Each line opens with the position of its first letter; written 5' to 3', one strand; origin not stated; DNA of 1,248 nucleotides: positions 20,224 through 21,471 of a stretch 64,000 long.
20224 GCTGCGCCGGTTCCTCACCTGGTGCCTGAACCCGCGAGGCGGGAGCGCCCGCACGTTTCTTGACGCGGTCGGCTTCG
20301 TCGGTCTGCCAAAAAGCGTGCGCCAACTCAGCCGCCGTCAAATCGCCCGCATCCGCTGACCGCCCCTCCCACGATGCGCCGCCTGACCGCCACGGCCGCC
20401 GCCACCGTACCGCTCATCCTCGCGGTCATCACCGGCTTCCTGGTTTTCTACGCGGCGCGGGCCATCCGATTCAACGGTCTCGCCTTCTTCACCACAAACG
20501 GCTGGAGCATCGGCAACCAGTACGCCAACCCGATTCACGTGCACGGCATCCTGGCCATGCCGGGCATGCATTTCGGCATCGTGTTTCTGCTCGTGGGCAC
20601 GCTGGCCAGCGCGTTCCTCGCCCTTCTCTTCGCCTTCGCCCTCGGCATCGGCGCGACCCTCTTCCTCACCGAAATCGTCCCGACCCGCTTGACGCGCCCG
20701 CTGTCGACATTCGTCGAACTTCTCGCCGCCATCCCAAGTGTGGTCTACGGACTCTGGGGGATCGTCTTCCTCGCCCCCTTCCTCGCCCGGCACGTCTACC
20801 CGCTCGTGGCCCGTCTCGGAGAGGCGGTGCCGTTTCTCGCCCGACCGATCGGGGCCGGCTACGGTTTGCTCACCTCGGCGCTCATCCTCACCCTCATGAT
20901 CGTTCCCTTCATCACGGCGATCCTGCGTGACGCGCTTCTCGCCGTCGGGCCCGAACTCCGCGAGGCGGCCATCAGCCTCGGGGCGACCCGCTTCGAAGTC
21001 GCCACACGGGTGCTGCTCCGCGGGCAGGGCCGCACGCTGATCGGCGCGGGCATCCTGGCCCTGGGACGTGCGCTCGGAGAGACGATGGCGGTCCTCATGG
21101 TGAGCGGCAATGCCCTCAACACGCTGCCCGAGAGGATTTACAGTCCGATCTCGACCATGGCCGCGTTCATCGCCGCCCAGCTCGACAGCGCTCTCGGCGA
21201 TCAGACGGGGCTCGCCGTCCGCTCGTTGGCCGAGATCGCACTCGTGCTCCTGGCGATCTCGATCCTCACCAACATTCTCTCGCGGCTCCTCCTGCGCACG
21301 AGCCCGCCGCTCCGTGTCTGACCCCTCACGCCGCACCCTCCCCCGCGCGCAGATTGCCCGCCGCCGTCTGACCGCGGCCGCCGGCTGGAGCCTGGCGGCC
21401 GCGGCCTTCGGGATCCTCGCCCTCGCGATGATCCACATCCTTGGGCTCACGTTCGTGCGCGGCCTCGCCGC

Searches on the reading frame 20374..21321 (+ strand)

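Call 40: search_protein_families(library=pfam, proteins=[window:20374-21321:+], max_evalue=0.00001)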
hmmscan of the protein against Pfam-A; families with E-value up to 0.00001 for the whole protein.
window:20374-21321:+ (315 aa): 1 family
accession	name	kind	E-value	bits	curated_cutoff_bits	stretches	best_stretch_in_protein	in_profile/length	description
PF00528.27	BPD_transp_1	-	3.1e-11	43.8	26.4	1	103-306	13-178/184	Binding-protein-dependent transport system inner membrane component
